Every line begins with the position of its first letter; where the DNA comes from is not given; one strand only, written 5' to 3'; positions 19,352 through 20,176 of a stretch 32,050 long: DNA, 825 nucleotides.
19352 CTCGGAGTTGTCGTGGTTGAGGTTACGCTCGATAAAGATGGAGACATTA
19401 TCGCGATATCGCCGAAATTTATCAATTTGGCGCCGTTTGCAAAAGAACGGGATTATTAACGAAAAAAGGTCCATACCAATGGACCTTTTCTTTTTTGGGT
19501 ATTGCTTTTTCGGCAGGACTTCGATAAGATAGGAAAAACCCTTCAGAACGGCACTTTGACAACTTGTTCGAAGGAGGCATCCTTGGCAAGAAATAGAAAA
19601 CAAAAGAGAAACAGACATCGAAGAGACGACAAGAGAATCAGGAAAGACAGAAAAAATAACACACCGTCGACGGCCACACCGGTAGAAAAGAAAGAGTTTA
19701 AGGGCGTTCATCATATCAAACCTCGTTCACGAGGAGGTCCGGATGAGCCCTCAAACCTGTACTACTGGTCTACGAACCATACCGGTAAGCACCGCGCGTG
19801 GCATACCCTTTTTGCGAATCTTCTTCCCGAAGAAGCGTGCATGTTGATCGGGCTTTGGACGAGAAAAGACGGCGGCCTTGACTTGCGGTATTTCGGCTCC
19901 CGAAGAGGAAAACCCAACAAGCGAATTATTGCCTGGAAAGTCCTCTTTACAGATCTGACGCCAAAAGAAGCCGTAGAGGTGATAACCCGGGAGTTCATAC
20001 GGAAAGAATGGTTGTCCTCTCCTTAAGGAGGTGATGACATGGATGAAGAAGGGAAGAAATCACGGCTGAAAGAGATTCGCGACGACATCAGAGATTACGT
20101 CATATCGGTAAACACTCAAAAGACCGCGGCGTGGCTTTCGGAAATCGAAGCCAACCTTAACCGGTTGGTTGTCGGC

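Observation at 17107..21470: Self-contained cassette: double wHTH-metallophosphoesterase protein + basic HNH protein + D2-only Clp ATPase, inserted between pyrEF and pcm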

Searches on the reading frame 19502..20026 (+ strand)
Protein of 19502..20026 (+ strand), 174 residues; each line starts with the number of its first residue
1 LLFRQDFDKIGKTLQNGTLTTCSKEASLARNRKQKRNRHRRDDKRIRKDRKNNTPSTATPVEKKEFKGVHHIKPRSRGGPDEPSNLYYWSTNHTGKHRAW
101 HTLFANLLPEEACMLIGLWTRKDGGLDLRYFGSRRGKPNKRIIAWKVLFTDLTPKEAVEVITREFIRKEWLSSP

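Call 3: search_protein_families(library=pfam, proteins=[window:19502-20026:+], max_evalue=0.1)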
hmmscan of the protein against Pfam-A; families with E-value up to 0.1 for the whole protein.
window:19502-20026:+ (174 aa): 2 families
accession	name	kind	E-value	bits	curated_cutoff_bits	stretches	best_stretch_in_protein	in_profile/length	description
PF01844.29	HNH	-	0.00032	21.2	21.4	1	63-86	10-33/47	HNH endonuclease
PF03771.21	SPDY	-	0.063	13.7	25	0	144-162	34-52/61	Domain of unknown function (DUF317)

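Call 4: search_protein_families(library=padloc, proteins=[window:19502-20026:+], max_evalue=0.1)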
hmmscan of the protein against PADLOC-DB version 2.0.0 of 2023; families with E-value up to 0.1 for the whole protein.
window:19502-20026:+ (174 aa): 1 family
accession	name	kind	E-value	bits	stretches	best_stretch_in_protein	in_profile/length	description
PDLC02859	DpdF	-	0.013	11.9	1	67-106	22-58/545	DpdF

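Call 5: search_protein_families(library=ncbifam, proteins=[window:19502-20026:+], max_evalue=0.1)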
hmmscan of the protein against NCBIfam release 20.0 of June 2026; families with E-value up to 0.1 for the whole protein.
window:19502-20026:+ (174 aa): 1 family
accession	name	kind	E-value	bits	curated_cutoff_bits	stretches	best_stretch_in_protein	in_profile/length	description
NF040563.1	guided_IscB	equivalog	0.0015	17.8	175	1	69-98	207-237/314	RNA-guided endonuclease IscB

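Call 20: find_homologous_proteins(query=window:19583-20026:+, max_evalue=0.001)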
Query window:19583-20026:+ (147 aa): 3 proteins with E <= 0.001 among 8 candidates.
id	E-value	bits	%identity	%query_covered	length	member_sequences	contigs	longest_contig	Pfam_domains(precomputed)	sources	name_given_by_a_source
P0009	5.1e-39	152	67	71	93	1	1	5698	-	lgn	-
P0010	2.9e-33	133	62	70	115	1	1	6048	-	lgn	-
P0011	2.0e-17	82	51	64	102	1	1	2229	-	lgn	-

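Call 46: search_solved_structures(query=A3, max_evalue=10, show_alignments=3)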
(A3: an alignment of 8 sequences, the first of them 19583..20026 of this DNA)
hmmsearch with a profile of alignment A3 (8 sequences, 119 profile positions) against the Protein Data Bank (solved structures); distinct sequences matched with E-value up to 10: 5.
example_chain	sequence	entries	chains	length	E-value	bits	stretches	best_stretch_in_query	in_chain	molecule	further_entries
9nvu_P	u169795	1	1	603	0.49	13.7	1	5-29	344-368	OrufIscB-REC-swap 49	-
5gs8_A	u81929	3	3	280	0.66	13.3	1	19-66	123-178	Beta-lactamase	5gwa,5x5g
6nvt_A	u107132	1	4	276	0.84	12.9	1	18-66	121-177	Beta-lactamase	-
6nvu_A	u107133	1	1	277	0.84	12.9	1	18-66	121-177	Beta-lactamase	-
6pq8_A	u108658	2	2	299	1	12.7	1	18-66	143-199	Beta-lactamase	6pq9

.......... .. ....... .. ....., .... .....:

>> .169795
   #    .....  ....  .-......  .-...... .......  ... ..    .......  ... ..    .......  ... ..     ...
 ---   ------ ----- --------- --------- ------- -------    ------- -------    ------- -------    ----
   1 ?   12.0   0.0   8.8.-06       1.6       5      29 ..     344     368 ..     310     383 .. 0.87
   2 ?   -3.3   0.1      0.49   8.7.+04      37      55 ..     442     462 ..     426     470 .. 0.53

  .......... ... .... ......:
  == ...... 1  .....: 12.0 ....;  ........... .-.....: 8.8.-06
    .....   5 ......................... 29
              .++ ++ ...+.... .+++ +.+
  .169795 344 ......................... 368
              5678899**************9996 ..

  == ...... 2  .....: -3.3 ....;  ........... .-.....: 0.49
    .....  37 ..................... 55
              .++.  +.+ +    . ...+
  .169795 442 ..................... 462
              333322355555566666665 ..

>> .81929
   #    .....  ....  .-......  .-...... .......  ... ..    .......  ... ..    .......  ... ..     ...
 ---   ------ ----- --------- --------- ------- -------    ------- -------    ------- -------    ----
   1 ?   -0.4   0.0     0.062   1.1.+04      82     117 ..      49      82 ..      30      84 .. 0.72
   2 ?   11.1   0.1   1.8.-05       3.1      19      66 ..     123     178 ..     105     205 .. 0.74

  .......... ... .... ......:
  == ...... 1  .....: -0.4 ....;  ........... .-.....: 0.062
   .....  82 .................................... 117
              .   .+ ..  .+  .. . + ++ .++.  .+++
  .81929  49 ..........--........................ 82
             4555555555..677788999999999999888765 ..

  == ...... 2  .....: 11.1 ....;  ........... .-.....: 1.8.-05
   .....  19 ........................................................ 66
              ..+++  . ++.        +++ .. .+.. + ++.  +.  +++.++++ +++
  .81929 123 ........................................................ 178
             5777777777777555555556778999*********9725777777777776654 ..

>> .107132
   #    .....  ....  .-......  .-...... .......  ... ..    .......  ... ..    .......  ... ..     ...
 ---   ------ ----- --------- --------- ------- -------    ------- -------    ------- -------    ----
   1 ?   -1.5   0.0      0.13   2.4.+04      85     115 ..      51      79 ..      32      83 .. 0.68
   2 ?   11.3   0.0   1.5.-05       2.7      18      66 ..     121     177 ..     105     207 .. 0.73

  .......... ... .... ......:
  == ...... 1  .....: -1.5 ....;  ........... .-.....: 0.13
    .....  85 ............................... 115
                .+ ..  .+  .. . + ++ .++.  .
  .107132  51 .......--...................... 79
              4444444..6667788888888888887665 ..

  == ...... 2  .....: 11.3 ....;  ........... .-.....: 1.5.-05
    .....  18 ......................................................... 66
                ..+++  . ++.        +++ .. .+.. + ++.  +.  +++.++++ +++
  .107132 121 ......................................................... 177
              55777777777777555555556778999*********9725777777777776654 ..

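Call 59: find_encoding_contigs(protein=P0010, flank=6000, max_places=2)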
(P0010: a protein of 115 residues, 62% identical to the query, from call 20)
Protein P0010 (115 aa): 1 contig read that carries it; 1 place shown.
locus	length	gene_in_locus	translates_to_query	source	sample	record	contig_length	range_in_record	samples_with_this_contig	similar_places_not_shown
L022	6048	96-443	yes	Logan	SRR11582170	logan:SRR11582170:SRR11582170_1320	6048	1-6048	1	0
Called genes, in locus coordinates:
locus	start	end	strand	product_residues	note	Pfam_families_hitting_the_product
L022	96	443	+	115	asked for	-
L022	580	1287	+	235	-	PF01628:HrcA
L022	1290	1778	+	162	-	PF01025:GrpE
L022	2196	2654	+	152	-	PF00011:HSP20, PF17886:ArsA_HSP20 (faint)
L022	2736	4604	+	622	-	PF00012:HSP70, PF06723:MreB_Mbl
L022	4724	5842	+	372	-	PF00226:DnaJ, PF01556:DnaJ_C, PF00684:DnaJ_CXXCXGXG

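Call 70: find_related_loci(query=A5, collection=metagenome_contigs, flank=5000)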
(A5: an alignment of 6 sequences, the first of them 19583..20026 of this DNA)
Query A5 (147 aa) in metagenome_contigs; peptide patterns used: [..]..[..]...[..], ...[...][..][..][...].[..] (x = any residue, [..] = any of these).
179 stretches matched a pattern; 19 encode a relative of the query (tblastn E <= 1e-3); 19 distinct loci.
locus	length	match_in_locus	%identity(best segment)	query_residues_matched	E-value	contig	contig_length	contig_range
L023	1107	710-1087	39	39-147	8e-23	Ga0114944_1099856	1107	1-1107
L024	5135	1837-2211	38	39-146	7e-21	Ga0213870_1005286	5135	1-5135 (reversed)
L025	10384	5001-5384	40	41-147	8e-18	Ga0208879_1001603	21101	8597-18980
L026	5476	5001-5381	34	36-144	4e-15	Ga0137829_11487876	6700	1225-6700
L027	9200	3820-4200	34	36-144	4e-15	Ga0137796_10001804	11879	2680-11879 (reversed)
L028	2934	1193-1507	32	43-144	9e-13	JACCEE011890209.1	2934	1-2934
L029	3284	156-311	47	43-96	1e-9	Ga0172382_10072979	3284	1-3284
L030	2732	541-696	47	43-96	1e-9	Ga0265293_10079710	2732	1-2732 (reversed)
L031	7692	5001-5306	31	43-139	5e-9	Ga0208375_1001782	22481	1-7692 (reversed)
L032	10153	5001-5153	45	43-96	5e-9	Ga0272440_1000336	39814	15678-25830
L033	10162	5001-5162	40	43-99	9e-7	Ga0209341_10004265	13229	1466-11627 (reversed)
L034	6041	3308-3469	40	43-99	9e-7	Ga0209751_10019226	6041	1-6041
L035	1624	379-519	40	43-95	2e-6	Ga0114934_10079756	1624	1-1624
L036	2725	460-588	45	43-89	5e-6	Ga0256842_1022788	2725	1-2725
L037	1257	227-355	45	43-89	4e-6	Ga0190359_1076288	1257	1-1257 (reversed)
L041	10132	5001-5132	43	43-89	3e-5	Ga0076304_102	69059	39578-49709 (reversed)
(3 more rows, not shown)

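Call 73: search_protein_families(library=pfam, proteins=[L041:3255-3674:+, L041:3637-4911:+, L041:4908-5327:+, L041:5422-7566:+, L041:678-1982:+, L024:2257-3060:+, L025:2161-2811:+, L027:846-1448:+, L027:1555-3783:+, L025:2949-4952:+], max_evalue=0.01)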
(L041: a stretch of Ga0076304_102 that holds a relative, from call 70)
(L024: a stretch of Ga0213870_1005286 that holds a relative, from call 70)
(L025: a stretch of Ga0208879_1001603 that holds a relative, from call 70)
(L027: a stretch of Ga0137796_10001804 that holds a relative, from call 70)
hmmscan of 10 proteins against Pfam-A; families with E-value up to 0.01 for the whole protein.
L041:3255-3674:+ (139 aa): 0 families

L041:3637-4911:+ (424 aa): 5 families
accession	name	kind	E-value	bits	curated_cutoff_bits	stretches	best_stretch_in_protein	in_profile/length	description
PF07724.20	AAA_2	-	3.1e-26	92.8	27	1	62-307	1-164/166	AAA domain (Cdc48 subfamily)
PF10431.15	ClpB_D2-small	-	4e-11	43.2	21.9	1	315-398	1-81/81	C-terminal, D2-small domain, of ClpB protein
PF00004.35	AAA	-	1.2e-06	29.5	21.2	0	68-88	2-22/131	ATPase family associated with various cellular activities (AAA)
PF06309.17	Torsin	-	2e-05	25.1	27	1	26-88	17-77/127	Torsin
PF01935.23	DUF87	-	0.0038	17.8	23.2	0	68-89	27-48/220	Helicase HerA, central domain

L041:4908-5327:+ (139 aa): 0 families

L041:5422-7566:+ (714 aa): 0 families

L041:678-1982:+ (434 aa): 2 families
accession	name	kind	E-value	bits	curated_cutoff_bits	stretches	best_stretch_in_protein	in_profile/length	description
PF00120.29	Gln-synt_C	-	4.7e-120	401.2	24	1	100-433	2-344/344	Glutamine synthetase, catalytic domain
PF03951.24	Gln-synt_N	-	1.3e-21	76.4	33.4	1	15-93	2-82/82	Glutamine synthetase, beta-Grasp domain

L024:2257-3060:+ (267 aa): 1 family
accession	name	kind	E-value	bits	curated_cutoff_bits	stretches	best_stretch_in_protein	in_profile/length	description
PF20530.3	DUF6745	-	0.0029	17.4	27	1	204-264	39-101/206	Domain of unknown function (DUF6745)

L025:2161-2811:+ (216 aa): 0 families

L027:846-1448:+ (200 aa): 0 families

L027:1555-3783:+ (742 aa): 0 families

L025:2949-4952:+ (667 aa): 0 families

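Call 83: predict_structure(alignment_id=A7)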
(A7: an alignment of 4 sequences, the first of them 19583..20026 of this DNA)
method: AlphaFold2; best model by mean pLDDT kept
length: 147 residues; sequences in the alignment: 4
mean_pLDDT: 62.0   pTM: 0.48
mean pLDDT of the five models: 62.0, 54.4, 54.4, 44.3, 41.6
residues with pLDDT >= 90: 9; 70-90: 54; 50-70: 12; < 50: 72
segments of 3 or more residues with pLDDT < 50: 1-35, 37-65, 140-147
pLDDT, mean of each block of 10 residues (from residue 1): 44 45 39 41 38 43 57 82 86 89 71 85 88 74 42
secondary structure, 60 per line:
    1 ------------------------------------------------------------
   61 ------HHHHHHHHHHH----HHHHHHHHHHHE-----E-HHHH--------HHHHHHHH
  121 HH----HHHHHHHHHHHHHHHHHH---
elements in order: H67-77 H82-92 H101-104 H113-122 H127-144

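Call 86: search_protein_families(library=phrogs, proteins=[window:19583-20026:+, L041:4908-5327:+, L032:4974-5234:+, L041:3255-3674:+], max_evalue=0.01)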
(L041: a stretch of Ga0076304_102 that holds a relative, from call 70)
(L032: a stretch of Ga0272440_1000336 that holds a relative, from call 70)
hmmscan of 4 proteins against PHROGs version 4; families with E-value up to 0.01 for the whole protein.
window:19583-20026:+ (147 aa): 3 families
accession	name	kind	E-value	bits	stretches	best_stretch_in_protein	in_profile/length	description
phrog_7785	-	DNA, RNA and nucleotide metabolism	0.00096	20.2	1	6-66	50-107/147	HNH endonuclease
phrog_655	-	DNA, RNA and nucleotide metabolism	0.0052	17.7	1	36-59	45-68/343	homing endonuclease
phrog_2214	-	DNA, RNA and nucleotide metabolism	0.0073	16.5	1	13-62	178-228/429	HNH endonuclease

L041:4908-5327:+ (139 aa): 0 families

L032:4974-5234:+ (86 aa): 0 families

L041:3255-3674:+ (139 aa): 0 families

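Call 87: fold_search(model_id=the predicted structure, library=pdb)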
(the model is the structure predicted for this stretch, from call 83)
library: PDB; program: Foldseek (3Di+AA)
matches with E <= 10: 12; with E <= 0.001: 0
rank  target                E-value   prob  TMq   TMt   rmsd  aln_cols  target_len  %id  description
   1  5c05_B                2.9e+00  0.04  0.15  0.06  11.6        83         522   18  Crystal Structure of Gamma-terpinene Synthase from Thymus vulgaris (released 2016-01-13)
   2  2n5d_MODEL_1_A        4.1e+00  0.03  0.12  0.18  11.2        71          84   18  NMR structure of PKS domains (released 2016-03-23)
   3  7xru                  5.6e+00  0.02  0.16  0.07  10.6       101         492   16  Drimenyl diphosphate synthase D303E from Streptomyces showdoensis in complex with 2-fluorofarnesyl diphosphate (2F-FPP)  (released 2023-03-15)
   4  6ey0_A                6.3e+00  0.02  0.11  0.11  13.8        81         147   11  N-terminal part (residues 30-212) of PorM with the llama nanobody nb01 (released 2018-02-07)
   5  3tzo_A                6.3e+00  0.02  0.13  0.06  11.3        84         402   15  The role of I87 of CYP158A2 in oxidative coupling reaction (released 2012-01-18)
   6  4dzp_B                7.6e+00  0.02  0.15  0.17  10.2        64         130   16  Crystal structure of the terminase small subunit gp1 with R48A mutation of the bacterial virus sf6 (released 2012-10-17)
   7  6sdk_B                7.6e+00  0.02  0.13  0.11  11.8        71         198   21  Crystal structure of bacterial ParB dimer bound to CDP (released 2019-10-23)
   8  3wfn_E                8.0e+00  0.04  0.17  0.15  11.0        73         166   14  Crystal Structure of Nav1.6 IQ motif in complex with apo-CaM (released 2013-08-28)
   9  3ca8_A                8.5e+00  0.03  0.18  0.12   7.7        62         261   27  Crystal structure of Escherichia coli YdcF, an S-adenosyl-L-methionine utilizing enzyme (released 2008-05-06)
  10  3m9u_A                8.5e+00  0.02  0.16  0.10   8.2        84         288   12  Crystal structure of geranylgeranyl pyrophosphate synthase from lactobacillus brevis atcc 367 (released 2010-04-07)
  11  1hzf                  9.6e+00  0.02  0.18  0.11   8.9        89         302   16  C4ADG FRAGMENT OF HUMAN COMPLEMENT FACTOR C4A (released 2002-10-09)
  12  9y4c_A                9.6e+00  0.02  0.13  0.03  10.4        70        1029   17  Strand displacement state I of Human mitochondrial DNA polymerase gamma ternary complex (released 2026-02-18)

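Call 93: find_related_loci(query=A5, collection=viral_contigs, flank=6000)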
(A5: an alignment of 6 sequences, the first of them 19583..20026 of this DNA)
Query A5 (147 aa) in viral_contigs; peptide patterns used: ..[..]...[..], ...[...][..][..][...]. (x = any residue, [..] = any of these).
68 stretches matched a pattern; 8 encode a relative of the query (tblastn E <= 1e-3); 8 distinct loci.
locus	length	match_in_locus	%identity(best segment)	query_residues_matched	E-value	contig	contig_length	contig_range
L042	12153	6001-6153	45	43-96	4e-9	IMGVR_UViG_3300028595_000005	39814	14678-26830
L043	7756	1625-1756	51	43-89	1e-8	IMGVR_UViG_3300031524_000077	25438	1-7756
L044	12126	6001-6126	49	43-89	1e-7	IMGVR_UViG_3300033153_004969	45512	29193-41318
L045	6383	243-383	40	43-95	2e-6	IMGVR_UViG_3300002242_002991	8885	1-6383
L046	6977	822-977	42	43-96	3e-6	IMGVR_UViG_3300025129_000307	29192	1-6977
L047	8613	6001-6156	42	43-96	3e-6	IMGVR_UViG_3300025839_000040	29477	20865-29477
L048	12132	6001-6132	43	43-89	2e-5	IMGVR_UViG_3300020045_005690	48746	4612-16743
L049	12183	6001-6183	33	34-94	6e-5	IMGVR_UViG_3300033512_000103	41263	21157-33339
